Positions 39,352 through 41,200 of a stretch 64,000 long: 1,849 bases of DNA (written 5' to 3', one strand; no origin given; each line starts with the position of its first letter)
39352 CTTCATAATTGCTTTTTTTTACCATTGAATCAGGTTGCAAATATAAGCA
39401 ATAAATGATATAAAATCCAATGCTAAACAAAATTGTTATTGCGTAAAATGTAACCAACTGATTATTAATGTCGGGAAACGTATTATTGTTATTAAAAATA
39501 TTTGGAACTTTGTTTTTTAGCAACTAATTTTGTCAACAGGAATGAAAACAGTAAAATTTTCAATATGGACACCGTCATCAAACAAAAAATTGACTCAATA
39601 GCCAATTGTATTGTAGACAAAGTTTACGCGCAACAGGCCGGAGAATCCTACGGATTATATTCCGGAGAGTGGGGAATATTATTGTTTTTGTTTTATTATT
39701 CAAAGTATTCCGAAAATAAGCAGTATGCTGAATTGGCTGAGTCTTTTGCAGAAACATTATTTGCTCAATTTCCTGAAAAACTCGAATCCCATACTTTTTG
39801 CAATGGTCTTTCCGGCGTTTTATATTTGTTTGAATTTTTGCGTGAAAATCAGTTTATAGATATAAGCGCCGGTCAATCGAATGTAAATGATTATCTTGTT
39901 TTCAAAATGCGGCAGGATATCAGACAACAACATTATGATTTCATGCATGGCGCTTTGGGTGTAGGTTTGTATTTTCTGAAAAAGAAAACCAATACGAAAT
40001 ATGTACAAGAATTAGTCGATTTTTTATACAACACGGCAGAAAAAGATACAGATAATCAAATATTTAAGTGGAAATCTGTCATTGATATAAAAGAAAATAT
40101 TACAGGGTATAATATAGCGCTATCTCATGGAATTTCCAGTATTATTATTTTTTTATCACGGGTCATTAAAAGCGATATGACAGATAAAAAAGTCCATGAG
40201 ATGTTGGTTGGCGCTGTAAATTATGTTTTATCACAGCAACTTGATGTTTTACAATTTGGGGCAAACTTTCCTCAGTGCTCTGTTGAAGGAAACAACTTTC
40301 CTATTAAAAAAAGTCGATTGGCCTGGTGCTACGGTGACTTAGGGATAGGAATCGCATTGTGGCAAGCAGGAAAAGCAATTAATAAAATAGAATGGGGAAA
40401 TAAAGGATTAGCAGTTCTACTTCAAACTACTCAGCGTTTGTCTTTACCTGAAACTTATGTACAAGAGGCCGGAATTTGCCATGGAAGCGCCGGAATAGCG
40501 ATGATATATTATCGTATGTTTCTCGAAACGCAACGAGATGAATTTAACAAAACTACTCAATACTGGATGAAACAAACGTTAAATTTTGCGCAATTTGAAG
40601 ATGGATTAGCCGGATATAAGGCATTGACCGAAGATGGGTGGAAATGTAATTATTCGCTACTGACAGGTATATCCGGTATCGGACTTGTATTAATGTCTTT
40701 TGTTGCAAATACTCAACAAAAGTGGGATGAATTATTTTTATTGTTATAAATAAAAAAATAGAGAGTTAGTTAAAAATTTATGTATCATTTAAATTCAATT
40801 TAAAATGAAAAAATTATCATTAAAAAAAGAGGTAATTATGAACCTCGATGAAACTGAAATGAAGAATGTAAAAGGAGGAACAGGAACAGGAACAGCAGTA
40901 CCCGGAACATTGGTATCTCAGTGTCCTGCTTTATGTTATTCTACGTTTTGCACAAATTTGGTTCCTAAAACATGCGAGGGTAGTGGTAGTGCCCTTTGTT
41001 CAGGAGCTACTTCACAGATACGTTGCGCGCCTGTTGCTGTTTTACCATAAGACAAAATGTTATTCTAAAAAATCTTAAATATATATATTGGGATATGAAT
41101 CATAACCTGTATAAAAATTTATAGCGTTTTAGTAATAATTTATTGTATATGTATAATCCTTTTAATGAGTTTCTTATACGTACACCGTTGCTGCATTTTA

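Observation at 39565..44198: Class I lanthipeptide cluster lanC-lanA-lanB(N)-lanB(C) with an unusually long 6-Cys precursor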

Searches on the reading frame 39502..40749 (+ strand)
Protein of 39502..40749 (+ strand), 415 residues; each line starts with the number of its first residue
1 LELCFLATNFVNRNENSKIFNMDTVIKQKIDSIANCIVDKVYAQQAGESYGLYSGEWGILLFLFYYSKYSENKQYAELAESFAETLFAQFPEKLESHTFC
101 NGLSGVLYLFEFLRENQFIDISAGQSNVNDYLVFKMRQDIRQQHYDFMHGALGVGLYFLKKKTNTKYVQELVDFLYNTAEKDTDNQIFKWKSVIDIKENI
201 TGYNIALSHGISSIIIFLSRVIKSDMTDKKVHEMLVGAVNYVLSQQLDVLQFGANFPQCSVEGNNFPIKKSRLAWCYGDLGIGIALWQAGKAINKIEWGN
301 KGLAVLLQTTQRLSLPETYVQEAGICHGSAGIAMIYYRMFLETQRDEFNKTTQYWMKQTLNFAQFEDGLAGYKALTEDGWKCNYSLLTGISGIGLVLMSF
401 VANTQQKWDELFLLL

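Call 3: search_protein_families(library=pfam, proteins=[window:39502-40749:+], max_evalue=0.01)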
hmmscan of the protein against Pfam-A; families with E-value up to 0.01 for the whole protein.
window:39502-40749:+ (415 aa): 1 family
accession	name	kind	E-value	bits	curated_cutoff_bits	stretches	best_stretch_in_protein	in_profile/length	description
PF05147.19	LANC_like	-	2.4e-44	151.8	23.2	1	49-413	4-350/350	Lanthionine synthetase C-like protein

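Call 4: search_protein_families(library=ncbifam, proteins=[window:39502-40749:+], max_evalue=0.01)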
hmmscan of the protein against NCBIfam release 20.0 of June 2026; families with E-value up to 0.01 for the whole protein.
window:39502-40749:+ (415 aa): 3 families
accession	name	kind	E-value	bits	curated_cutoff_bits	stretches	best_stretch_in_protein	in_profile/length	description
TIGR03897.1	lanti_2_LanM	subfamily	6.7e-30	103.6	304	1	50-399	593-928/932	type 2 lanthipeptide synthetase LanM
NF038150.1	lanthi_synth_IV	equivalog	1.6e-17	63.1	650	2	136-294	590-744/851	class IV lanthionine synthetase LanL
NF038151.1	lanthi_synth_III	equivalog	2.4e-15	56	575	2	275-406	605-739/833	class III lanthionine synthetase LanKC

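Call 18: search_solved_structures(query=window:39565-40746:+, show_alignments=2, max_evalue=0.001)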
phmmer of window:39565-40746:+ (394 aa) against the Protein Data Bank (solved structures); distinct sequences matched with E-value up to 0.001: 4.
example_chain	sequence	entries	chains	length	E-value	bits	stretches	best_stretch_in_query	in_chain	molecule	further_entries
8byk_A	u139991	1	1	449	1.2e-11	47.4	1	104-392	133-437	Lanthionine synthetase C-like protein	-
3e6u_A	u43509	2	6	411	5.3e-06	28.8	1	121-324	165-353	LanC-like protein 1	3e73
8czk_A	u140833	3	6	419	5.6e-06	28.7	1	121-324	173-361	Glutathione S-transferase LANCL1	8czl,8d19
8d0v_A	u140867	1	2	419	6.4e-05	25.2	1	121-324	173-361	Glutathione S-transferase LANCL1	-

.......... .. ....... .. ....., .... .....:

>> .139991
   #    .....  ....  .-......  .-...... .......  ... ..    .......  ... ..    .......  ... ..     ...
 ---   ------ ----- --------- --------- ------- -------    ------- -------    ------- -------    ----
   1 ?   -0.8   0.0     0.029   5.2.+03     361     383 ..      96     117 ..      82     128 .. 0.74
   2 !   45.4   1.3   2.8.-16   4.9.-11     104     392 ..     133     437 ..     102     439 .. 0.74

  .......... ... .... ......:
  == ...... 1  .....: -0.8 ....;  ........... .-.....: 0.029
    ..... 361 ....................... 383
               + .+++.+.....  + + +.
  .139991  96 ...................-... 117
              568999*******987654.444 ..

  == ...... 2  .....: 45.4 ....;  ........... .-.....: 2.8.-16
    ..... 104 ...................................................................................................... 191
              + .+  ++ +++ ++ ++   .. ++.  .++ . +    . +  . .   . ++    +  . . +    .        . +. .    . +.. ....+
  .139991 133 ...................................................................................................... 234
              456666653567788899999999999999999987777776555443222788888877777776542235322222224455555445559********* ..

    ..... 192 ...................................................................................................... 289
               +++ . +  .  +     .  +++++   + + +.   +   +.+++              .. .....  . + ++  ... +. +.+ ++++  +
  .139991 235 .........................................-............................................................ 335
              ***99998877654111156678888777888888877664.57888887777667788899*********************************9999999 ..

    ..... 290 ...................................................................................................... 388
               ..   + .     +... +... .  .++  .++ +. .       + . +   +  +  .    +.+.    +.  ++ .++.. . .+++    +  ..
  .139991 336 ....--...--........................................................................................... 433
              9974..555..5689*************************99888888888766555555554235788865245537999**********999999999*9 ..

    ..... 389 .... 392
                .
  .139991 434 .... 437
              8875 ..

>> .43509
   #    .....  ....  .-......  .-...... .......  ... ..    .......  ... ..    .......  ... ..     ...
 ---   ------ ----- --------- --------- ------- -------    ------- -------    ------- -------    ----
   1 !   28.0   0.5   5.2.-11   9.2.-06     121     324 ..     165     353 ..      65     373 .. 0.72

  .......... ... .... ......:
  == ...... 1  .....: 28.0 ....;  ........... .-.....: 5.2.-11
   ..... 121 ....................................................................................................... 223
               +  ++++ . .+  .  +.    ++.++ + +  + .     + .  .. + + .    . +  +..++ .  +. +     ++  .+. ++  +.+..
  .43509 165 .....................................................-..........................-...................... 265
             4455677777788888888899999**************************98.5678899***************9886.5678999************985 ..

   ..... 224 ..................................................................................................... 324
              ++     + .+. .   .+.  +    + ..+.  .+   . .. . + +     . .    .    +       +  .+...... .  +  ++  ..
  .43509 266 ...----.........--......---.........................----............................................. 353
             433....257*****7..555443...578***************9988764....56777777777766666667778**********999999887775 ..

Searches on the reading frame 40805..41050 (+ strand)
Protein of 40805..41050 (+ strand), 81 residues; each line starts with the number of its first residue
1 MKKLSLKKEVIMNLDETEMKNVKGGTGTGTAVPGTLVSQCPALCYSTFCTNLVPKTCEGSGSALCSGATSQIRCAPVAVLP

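Call 3: search_protein_families(library=pfam, proteins=[window:40805-41050:+], max_evalue=0.01)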
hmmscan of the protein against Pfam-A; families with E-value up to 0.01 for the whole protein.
window:40805-41050:+ (81 aa): 0 families

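Call 4: search_protein_families(library=ncbifam, proteins=[window:40805-41050:+], max_evalue=0.01)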
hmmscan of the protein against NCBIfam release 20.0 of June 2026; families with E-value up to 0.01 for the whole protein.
window:40805-41050:+ (81 aa): 3 families
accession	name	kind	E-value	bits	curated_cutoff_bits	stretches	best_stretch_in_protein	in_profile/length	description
NF038153.1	lant_leader_L1a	domain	2.7e-08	33.8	22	1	2-25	9-32/32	class I lanthipeptide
NF038158.1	lant_leader_L1b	domain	6.1e-06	26.2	27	1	2-25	5-28/28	class I lanthipeptide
TIGR04149.1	GG_sam_targ_CFB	domain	1.3e-05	25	25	1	1-40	4-31/43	TIGR04149 family rSAM-modified RiPP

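Call 8: find_homologous_proteins(query=window:40805-41047:+, max_evalue=0.01)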
Query window:40805-41047:+ (81 aa): 1 proteins with E <= 0.01 among 1 candidates.
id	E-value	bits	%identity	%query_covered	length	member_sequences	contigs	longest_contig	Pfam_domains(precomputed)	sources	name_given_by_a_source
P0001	4.4e-46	172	100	100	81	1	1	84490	PF28317.1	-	-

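Call 43: search_protein_representatives(protein=window:40805-41047:+)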
Query: 81 residues. Proteins with E-value up to 0.001 (for the whole library): 3; up to 1e-10: 1; up to 1e-30: 1. The best 3 are listed.
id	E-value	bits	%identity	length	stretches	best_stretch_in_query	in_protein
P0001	1.4e-46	171.6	100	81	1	1-81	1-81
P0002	4.9e-10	55.5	49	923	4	30-45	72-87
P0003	9.2e-04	35.5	53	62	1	2-48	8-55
